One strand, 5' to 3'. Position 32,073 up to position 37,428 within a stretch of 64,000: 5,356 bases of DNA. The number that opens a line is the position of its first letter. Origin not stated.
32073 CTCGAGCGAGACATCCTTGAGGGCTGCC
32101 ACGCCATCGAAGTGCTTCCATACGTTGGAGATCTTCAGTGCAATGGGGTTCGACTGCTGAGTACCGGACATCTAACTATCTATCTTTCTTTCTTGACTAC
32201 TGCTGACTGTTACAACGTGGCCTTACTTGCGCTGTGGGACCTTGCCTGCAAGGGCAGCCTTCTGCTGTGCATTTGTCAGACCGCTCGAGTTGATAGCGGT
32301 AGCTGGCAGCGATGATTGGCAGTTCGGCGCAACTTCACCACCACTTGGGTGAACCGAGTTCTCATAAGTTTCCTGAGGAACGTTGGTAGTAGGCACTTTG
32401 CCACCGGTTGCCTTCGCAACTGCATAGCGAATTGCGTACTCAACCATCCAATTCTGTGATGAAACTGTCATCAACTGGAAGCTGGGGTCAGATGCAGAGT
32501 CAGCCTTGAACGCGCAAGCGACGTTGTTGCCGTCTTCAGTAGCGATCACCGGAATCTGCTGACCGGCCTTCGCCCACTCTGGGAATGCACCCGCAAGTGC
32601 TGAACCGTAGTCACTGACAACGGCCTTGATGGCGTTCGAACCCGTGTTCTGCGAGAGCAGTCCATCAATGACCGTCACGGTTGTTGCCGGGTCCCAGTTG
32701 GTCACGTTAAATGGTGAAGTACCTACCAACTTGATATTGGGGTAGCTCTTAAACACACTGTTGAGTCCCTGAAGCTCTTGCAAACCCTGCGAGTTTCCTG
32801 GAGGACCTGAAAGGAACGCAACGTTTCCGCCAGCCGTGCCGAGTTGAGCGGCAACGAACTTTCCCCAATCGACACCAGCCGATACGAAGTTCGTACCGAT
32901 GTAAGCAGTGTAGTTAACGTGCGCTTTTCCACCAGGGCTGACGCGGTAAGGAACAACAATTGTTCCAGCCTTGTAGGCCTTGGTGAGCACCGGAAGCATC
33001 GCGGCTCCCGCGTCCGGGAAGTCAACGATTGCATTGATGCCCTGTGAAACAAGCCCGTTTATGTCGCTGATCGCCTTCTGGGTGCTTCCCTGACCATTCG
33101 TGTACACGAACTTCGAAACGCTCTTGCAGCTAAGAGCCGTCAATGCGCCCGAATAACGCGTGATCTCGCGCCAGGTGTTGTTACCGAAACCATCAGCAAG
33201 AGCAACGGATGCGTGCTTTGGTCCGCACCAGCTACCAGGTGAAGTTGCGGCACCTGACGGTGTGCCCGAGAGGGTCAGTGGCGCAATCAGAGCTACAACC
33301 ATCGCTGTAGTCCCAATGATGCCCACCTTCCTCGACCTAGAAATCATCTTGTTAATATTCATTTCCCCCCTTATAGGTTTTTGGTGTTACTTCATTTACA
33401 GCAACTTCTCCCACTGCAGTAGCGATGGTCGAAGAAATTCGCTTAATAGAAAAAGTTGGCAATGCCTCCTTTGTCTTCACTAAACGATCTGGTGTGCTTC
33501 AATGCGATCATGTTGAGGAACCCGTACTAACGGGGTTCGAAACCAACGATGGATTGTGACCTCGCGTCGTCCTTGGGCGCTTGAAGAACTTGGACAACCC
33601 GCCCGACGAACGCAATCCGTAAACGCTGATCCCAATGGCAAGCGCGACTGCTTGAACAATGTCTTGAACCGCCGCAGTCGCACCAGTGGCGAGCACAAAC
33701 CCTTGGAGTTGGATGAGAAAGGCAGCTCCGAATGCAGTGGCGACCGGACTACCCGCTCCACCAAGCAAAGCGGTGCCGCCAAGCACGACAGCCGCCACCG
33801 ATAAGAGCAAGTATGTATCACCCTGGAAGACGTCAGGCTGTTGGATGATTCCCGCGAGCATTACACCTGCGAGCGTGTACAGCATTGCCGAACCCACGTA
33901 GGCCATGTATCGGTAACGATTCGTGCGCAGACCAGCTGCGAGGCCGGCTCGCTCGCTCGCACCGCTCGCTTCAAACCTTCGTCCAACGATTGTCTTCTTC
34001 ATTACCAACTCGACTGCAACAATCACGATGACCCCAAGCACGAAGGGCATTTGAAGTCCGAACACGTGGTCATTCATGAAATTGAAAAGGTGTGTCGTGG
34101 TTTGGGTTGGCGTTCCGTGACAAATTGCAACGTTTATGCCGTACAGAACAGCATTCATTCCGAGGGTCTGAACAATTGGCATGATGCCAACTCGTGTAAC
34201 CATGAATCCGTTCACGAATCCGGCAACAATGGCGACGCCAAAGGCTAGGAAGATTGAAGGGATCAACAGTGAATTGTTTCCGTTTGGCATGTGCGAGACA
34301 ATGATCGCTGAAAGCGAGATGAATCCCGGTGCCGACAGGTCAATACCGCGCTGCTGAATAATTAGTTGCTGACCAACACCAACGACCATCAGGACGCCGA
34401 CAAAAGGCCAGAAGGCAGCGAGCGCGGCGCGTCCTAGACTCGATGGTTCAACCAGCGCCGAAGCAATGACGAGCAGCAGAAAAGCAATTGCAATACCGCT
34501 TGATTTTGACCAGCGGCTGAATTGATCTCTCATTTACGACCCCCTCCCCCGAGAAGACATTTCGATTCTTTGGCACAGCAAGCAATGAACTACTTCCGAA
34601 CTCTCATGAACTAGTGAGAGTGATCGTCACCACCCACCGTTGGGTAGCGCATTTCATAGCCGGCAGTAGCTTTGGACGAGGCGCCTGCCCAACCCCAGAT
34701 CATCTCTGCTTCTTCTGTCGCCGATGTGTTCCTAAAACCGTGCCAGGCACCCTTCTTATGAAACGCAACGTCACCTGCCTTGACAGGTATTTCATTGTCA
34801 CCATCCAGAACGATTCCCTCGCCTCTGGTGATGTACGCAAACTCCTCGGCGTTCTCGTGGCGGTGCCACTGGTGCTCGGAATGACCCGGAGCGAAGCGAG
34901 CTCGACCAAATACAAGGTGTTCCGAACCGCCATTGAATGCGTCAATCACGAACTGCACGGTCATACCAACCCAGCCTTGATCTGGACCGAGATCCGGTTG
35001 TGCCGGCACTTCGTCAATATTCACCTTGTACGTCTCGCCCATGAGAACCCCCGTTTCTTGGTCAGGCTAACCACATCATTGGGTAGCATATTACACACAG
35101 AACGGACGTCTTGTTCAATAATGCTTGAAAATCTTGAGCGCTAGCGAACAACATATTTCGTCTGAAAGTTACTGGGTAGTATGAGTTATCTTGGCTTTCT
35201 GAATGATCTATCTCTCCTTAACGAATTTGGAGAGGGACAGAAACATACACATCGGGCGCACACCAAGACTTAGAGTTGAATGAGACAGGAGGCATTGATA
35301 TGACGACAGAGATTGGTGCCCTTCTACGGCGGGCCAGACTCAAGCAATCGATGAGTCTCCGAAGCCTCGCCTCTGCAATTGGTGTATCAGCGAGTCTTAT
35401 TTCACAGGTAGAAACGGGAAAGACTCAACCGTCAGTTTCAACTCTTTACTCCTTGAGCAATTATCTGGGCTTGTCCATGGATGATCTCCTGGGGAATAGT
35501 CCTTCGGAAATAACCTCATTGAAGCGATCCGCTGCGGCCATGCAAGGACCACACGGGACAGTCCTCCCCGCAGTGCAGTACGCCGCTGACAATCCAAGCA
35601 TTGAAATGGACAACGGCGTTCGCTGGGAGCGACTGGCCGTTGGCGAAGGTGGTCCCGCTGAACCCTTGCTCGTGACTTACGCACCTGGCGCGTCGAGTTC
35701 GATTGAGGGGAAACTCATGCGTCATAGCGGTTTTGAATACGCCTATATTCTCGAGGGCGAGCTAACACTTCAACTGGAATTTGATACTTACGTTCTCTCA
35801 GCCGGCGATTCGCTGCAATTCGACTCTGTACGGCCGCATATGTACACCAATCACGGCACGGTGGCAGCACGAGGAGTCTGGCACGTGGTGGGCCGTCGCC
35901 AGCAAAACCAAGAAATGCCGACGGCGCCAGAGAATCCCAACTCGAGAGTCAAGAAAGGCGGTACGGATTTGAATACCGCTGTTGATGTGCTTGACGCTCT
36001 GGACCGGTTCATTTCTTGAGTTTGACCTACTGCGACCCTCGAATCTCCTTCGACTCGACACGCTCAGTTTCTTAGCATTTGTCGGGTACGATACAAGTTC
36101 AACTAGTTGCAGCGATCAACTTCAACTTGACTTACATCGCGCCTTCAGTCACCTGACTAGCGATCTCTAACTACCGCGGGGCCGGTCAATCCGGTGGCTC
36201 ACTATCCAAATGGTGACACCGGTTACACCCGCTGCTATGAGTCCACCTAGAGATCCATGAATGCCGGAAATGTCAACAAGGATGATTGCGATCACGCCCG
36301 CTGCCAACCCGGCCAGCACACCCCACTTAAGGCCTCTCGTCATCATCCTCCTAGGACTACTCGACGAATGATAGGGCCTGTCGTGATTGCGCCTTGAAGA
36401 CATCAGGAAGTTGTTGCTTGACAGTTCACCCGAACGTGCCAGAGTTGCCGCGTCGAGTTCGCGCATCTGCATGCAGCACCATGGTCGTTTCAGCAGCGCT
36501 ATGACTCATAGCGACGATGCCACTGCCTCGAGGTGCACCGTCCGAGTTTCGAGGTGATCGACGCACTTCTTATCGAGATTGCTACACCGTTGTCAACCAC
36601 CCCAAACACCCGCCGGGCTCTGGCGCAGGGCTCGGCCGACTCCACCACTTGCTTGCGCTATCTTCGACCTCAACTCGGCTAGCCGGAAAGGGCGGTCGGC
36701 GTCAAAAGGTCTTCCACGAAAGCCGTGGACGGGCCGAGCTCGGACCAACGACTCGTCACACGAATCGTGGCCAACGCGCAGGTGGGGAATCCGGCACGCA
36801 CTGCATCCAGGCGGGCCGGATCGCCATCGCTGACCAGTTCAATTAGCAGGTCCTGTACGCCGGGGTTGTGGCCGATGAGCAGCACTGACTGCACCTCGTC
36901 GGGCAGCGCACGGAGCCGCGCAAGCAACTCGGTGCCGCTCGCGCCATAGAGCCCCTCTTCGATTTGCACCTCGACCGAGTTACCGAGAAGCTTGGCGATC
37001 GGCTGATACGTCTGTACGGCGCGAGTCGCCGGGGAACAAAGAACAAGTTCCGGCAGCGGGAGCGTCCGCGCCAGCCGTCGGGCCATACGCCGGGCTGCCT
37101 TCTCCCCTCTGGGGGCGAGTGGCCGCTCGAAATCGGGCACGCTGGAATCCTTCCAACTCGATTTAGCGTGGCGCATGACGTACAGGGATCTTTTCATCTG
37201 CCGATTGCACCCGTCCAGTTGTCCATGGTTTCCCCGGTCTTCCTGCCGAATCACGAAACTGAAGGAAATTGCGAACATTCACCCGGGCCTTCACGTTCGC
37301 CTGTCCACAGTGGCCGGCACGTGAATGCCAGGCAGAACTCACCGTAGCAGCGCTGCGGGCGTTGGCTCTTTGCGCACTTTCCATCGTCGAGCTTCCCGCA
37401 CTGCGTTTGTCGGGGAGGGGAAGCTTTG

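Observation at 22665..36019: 12-kb redox-rich operon of unknown substrate (cupin-ABC-3xMDR-VOC-LLM-SDR-M24) under an XRE-cupin regulator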

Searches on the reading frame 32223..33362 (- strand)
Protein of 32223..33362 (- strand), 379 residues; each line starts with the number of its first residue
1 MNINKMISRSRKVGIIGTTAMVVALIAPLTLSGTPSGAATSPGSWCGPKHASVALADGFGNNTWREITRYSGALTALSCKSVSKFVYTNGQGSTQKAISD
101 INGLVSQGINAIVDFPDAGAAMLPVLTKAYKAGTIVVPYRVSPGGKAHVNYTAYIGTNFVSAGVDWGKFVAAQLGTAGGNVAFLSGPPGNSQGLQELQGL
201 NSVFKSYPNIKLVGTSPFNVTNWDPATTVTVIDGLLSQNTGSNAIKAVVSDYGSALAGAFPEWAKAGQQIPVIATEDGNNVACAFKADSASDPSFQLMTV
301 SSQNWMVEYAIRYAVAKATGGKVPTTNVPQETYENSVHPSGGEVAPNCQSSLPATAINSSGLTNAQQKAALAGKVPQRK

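Call 4: search_protein_families(library=pfam, proteins=[window:32223-33362:-])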
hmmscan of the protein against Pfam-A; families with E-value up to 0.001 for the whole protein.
window:32223-33362:- (379 aa): 1 family
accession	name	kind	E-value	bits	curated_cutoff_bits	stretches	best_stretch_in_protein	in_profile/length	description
PF13407.12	Peripla_BP_4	-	3.6e-28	99.2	35.1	1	80-321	27-257/258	Periplasmic binding protein domain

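Call 5: search_protein_families(library=ncbifam, proteins=[window:32223-33362:-])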
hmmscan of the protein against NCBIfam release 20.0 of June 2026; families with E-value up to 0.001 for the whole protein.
window:32223-33362:- (379 aa): 6 families
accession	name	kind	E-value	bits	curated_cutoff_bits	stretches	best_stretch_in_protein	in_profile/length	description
NF007254.0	PRK09701.1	equivalog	1e-11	44.6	335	1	88-280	62-253/311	D-allose transporter substrate-binding protein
TIGR02634.1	xylF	equivalog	1.5e-08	34.6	389.55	1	81-261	27-201/302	D-xylose ABC transporter substrate-binding protein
NF041827.1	YtfQ_transport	equivalog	1.6e-06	27.3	510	1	88-259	61-229/320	galactofuranose ABC transporter, galactofuranose-binding protein YtfQ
NF040907.2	ChvE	equivalog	2e-06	27.2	460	1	92-336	38-290/324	multiple monosaccharide ABC transporter substrate-binding protein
TIGR02637.1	RhaS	equivalog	6.9e-06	25.5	342.25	1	80-214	28-161/302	rhamnose ABC transporter substrate-binding protein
NF007680.0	PRK10355.1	equivalog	0.00085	18.6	504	0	88-265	63-232/331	D-xylose ABC transporter substrate-binding protein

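Call 21: search_solved_structures(query=window:32223-33362:-, max_evalue=0.001)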
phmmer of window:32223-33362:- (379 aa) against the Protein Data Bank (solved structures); distinct sequences matched with E-value up to 0.001: 38.
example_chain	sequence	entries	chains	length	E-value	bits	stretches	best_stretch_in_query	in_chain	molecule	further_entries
5dte_A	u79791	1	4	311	9.2e-14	54.9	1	77-264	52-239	Monosaccharide-transporting ATPase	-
1gub_A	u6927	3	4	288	5.4e-11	45.8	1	90-275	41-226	D-ALLOSE-BINDING PERIPLASMIC PROTEIN | PROTEIN (PRECURSOR OF PERIPLASMIC SUGAR RECEPTOR)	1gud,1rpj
2x7x_A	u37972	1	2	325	6.5e-11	45.5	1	61-267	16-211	SENSOR PROTEIN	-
9jwq_A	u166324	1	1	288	9.8e-10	41.7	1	92-281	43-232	MSD3-apo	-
9jwt_A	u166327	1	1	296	1.1e-09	41.6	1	92-281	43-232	MSD3-holo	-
4rsm_A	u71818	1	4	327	1.6e-09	40.9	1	94-317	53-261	Periplasmic binding protein/LacI transcriptional regulator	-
4pe6_A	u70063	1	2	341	5.2e-09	39.3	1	51-303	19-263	Putative ABC transporter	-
4wwh_A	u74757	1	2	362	5.4e-09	39.2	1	90-338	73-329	ABC transporter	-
8wl5_A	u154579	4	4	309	7.2e-09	38.8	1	94-275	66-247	Allose ABC transporter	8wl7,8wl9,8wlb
9jwl_A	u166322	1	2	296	1.9e-08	37.4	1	104-277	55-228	MSD1-holo chainA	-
9jwo_A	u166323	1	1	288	2e-08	37.4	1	104-277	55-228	MSD1-apo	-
6hb0_A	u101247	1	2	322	4.9e-08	36.1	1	37-276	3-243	ABC transporter periplasmic-binding protein YtfQ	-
6hbd_A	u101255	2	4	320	9.2e-08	35.2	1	55-276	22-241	ABC transporter periplasmic-binding protein YtfQ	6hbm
4rs3_A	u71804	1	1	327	9.9e-08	35.1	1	86-287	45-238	ABC transporter, carbohydrate uptake transporter-2 (CUT2) family, periplasmic sugar-bindin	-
6hyh_A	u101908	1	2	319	1e-07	35.1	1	55-276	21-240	Periplasmic binding protein/LacI transcriptional regulator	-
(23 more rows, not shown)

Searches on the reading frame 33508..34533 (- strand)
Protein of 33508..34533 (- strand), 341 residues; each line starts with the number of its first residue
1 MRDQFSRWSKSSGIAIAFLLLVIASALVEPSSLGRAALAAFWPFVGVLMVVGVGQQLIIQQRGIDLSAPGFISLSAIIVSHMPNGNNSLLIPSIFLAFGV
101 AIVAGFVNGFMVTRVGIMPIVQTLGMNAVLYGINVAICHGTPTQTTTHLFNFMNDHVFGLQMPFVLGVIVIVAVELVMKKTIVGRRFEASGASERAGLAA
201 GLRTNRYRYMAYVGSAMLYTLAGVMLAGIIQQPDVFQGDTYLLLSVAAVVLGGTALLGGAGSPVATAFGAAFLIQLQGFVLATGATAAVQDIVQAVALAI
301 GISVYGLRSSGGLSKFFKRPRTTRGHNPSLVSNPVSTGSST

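Call 4: search_protein_families(library=pfam, proteins=[window:33508-34533:-])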
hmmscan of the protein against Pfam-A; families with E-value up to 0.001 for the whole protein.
window:33508-34533:- (341 aa): 1 family
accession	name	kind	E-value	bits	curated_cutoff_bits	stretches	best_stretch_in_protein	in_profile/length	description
PF02653.21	BPD_transp_2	-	8.2e-26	91.2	26.8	1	45-298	9-265/269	Branched-chain amino acid transport system / permease component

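Call 5: search_protein_families(library=ncbifam, proteins=[window:33508-34533:-])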
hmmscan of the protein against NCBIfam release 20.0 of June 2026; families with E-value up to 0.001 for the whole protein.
window:33508-34533:- (341 aa): 10 families
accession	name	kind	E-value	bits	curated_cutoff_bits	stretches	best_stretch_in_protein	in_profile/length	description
NF011961.0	PRK15432.1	equivalog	1.7e-27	96.6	388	1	14-328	13-326/344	autoinducer 2 ABC transporter permease LsrC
NF008441.0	PRK11285.1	equivalog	1.1e-22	80.6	378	1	4-265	22-283/333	L-arabinose ABC transporter permease AraH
NF041862.1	YtfT_transport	equivalog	1.7e-20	73.5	535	1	50-301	68-320/339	galactofuranose ABC transporter, ATP-binding protein YtfT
NF007067.0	PRK09512.1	equivalog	2e-20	73.2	398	1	15-301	23-313/321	ribose ABC transporter permease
NF007014.0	PRK09478.1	equivalog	2.5e-18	66.5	386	1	3-296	7-319/336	galactose/methyl galactoside ABC transporter permease MglC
NF007252.0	PRK09699.1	equivalog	5.7e-18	65.3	396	1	7-270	22-286/326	D-allose ABC transporter permease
NF011612.1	PRK15038.1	equivalog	1.3e-16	60.7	500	1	49-294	43-294/322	autoinducer 2 ABC transporter permease LsrD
NF040906.3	GguB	equivalog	9.7e-15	54.6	450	1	165-300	229-364/375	multiple monosaccharide ABC transporter permease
NF008630.0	PRK11618.1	equivalog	1.9e-11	43.8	363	1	47-285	45-288/331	galactofuranose ABC transporter, permease protein YjfF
NF047929.1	ABC_B6_perm_2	equivalog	1.2e-06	27.9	400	1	74-225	90-248/337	putative B6 ABC transporter permease subunit 2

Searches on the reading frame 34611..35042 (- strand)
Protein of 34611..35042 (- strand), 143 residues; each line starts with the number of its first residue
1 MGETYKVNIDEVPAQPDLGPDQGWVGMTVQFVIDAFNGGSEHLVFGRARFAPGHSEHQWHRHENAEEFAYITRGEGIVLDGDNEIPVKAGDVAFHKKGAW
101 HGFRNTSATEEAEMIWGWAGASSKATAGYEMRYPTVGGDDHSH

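Call 4: search_protein_families(library=pfam, proteins=[window:34611-35042:-])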
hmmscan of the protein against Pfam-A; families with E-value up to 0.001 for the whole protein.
window:34611-35042:- (143 aa): 4 families
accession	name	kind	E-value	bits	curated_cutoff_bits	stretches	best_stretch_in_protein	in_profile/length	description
PF07883.17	Cupin_2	-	1.2e-17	63.8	27.2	1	48-116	3-68/70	Cupin domain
PF02311.25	AraC_binding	-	5.9e-06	26.5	21.1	1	56-107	15-65/135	AraC-like ligand binding domain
PF05899.18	Cupin_3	-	9.3e-05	22.5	23.5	1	59-100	19-61/74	EutQ-like cupin domain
PF12852.13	Cupin_6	-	0.00019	21.7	26.7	1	46-112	13-83/183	Cupin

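Call 5: search_protein_families(library=ncbifam, proteins=[window:34611-35042:-])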
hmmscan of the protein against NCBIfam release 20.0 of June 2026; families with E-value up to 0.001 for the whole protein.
window:34611-35042:- (143 aa): 1 family
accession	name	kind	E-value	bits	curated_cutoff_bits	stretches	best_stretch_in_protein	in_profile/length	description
NF049940.1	MandnitrLy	equivalog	0.00013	21.8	140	1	37-108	29-101/130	(R)-mandelonitrile lyase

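Call 90: search_solved_structures(query=window:34611-35042:-, max_evalue=0.0001)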
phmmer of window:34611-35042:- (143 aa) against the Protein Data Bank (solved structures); distinct sequences matched with E-value up to 0.0001: 7.
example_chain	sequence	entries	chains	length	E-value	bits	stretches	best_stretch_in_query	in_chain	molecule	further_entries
1o4t_A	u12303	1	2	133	1.2e-10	44.6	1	43-110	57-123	putative oxalate decarboxylase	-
6a54_A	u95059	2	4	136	1e-07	35.1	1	21-117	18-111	Novel protein with potential Cupin domain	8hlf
6a55_A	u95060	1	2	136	2.8e-07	33.6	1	21-117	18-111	Novel protein with potential Cupin domain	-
6a53_A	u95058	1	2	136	2.9e-07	33.6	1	21-117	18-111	Novel protein with potential Cupin domain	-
5tfz_A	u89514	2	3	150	3.3e-07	33.4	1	21-116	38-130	dimethylsulfoniopropionate lyase DddK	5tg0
1v70_A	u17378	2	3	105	5e-06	29.6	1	40-110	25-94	probable antibiotics synthesis protein | hypothetical protein TTHA0104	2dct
2vqa_A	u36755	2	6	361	6.1e-05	26.1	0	46-108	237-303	SLL1358 PROTEIN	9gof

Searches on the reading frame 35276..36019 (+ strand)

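Call 6: search_protein_families(library=pfam, proteins=[window:35276-36019:+])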
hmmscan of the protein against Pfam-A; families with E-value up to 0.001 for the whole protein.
window:35276-36019:+ (247 aa): 5 families
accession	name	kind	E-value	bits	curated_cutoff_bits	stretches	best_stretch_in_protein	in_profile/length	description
PF01381.28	HTH_3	-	1.5e-14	54.2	23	1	17-71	1-55/55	Helix-turn-helix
PF07883.17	Cupin_2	-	8.9e-14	51.4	27.2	1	132-202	2-68/70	Cupin domain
PF13560.12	HTH_31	-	4.4e-11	43.4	27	1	12-69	1-59/64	Helix-turn-helix domain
PF12844.13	HTH_19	-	8.9e-08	32.4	30.2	1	14-72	1-59/64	Helix-turn-helix domain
PF13443.12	HTH_26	-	8e-06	26.5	22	1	18-73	3-59/63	Cro/C1-type HTH DNA-binding domain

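Call 7: search_protein_families(library=ncbifam, proteins=[window:35276-36019:+])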
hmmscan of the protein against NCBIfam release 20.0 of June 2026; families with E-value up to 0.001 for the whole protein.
window:35276-36019:+ (247 aa): 10 families
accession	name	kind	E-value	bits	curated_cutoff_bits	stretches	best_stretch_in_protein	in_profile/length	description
NF007408.0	PRK09943.1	equivalog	5.9e-19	68.3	211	2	131-199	110-175/185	HTH-type transcriptional regulator PuuR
NF006015.0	PRK08154.1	subfamily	1.9e-09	37.1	204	1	9-85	27-103/314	anaerobic benzoate catabolism transcriptional regulator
TIGR03070.1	couple_hipB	subfamily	4.5e-09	36.1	71.65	1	11-68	1-58/58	type II toxin-antitoxin system Y4mF family antitoxin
NF041951.1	phage_RstR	subfamily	1.8e-07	31.4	80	1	13-78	3-68/108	RstR family transcriptional repressor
NF041677.1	trans_regClgR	equivalog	5.3e-07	29.7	170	1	12-90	8-86/113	transcriptional regulator ClgR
TIGR00270.2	TIGR00270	equivalog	5.6e-07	29.5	110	1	12-68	75-131/159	multiprotein bridging factor aMBF1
NF003162.0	PRK04140.1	equivalog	7.7e-06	25.2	263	1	14-67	128-181/317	transcriptional regulator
NF047948.1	male_kill_WMK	equivalog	8.1e-06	25.5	300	1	11-73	4-66/300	WO male-killing family protein Wmk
NF007257.0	PRK09706.1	subfamily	1.4e-05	24.9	101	1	13-67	6-60/135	transcriptional repressor DicA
NF046032.1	TransRegSlrRBacil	equivalog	0.00033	20.8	250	1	13-72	2-62/149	HTH-type transcriptional regulator SlrR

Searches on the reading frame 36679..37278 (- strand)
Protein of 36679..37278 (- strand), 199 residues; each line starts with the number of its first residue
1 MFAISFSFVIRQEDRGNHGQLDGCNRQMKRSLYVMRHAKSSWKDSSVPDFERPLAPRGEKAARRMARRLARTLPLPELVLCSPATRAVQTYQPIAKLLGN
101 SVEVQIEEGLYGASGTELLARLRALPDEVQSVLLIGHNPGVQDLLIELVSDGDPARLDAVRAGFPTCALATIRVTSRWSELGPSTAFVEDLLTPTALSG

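Call 6: search_protein_families(library=pfam, proteins=[window:36679-37278:-])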
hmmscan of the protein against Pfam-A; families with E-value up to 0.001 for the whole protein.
window:36679-37278:- (199 aa): 1 family
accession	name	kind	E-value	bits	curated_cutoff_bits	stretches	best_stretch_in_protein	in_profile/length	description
PF00300.27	His_Phos_1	-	1.5e-11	44.8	21.7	1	32-110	1-77/194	Histidine phosphatase superfamily (branch 1)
